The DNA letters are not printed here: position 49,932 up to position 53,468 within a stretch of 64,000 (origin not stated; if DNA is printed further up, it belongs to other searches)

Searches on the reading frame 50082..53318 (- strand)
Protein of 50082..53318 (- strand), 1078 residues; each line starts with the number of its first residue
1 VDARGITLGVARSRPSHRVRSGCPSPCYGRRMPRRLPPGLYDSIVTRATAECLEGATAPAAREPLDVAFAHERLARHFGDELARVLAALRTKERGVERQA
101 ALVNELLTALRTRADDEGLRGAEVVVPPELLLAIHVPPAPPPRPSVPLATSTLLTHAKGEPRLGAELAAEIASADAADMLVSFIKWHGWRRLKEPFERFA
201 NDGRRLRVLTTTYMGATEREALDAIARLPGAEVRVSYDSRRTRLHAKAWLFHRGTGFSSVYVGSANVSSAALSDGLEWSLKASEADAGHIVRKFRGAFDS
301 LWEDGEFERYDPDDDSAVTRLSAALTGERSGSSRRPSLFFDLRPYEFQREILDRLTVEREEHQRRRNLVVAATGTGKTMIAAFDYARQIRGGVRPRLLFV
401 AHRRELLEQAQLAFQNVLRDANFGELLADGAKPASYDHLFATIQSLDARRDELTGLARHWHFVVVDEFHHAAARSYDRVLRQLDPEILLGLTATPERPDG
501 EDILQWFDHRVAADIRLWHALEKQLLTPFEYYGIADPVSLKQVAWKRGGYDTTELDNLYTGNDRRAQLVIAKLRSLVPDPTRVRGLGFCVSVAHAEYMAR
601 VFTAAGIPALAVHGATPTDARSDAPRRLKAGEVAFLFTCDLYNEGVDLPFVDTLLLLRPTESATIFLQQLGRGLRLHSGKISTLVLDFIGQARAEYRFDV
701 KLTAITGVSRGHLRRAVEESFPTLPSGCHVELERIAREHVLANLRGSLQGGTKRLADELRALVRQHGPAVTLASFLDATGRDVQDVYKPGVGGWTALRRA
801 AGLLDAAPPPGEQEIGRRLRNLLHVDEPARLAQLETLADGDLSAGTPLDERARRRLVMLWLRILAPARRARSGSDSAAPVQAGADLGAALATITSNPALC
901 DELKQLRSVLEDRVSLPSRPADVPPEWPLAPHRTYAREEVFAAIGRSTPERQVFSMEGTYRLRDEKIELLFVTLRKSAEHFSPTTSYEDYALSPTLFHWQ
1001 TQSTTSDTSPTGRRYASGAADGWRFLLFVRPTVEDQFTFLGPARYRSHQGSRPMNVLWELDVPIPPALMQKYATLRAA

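Call 4: search_protein_families(library=pfam, proteins=[window:50082-53318:-], max_evalue=0.01)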
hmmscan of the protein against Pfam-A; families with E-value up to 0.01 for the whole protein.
window:50082-53318:- (1078 aa): 7 families
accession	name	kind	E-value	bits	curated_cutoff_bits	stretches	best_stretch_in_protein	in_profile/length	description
PF04851.21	ResIII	-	3.7e-33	115.2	22.5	1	343-497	3-164/164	Type III restriction enzyme, res subunit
PF11907.13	DUF3427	-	1.3e-20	74.3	27.7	1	928-1070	126-277/280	Domain of unknown function (DUF3427)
PF00271.37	Helicase_C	-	3.7e-11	43.7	23.5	1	584-676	17-109/110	Helicase conserved C-terminal domain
PF00270.35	DEAD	-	6e-11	42.8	26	1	348-496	4-161/167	DEAD/DEAH box helicase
PF18766.7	SWI2_SNF2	-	6e-09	36.3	26.7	1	360-531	14-190/221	SWI2/SNF2 ATPase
PF13091.12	PLDc_2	-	1.9e-05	25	27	1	197-302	30-132/132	PLD-like domain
PF09565.16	RE_NgoFVII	-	0.0018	18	23.8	1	232-288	81-138/162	NgoFVII restriction endonuclease N-terminal PLD domain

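Call 57: search_protein_families(library=padloc, proteins=[window:50082-53318:-], max_evalue=0.001)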
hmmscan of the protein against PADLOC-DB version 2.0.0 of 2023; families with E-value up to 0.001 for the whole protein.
window:50082-53318:- (1078 aa): 13 families
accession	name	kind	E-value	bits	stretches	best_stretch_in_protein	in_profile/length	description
PDLC03659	mREase_IV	-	6.5e-236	783.5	1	137-1075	10-942/945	Type IV methyl-directed restriction enzyme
PDLC03658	mREase_IV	-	2.2e-73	245.4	1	152-704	30-573/953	Type IV methyl-directed restriction enzyme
PDLC02707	PbeA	-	1.1e-25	88.3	2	232-544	122-463/672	PbeA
PDLC02704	PbeA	-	1.9e-19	67.6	2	455-534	380-460/682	PbeA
PDLC03047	REase_I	-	3.3e-12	43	1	361-508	360-504/1107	Type I restriction enzyme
PDLC03049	REase_I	-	1.8e-09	34.2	1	347-688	171-538/807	Type I restriction enzyme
PDLC02706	PbeA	-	4.4e-08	30.2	0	625-691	608-674/722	PbeA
PDLC03829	ZacB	-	1e-06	25.9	1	234-305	293-361/586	-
PDLC02705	PbeA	-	3.1e-06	23.6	0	585-697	528-643/691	PbeA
PDLC02703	PbeA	-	8.8e-06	22.6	0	245-535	140-447/626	PbeA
PDLC03042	REase_I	-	1.3e-05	20.7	0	366-470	466-578/1170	Type I restriction enzyme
PDLC01439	typeIV_DinG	-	2.2e-05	21.3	0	338-409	10-74/575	CAS-IV-A; associated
PDLC02503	BrxHI|BrxHII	-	0.00096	15.6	0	483-678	181-344/698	BrxHI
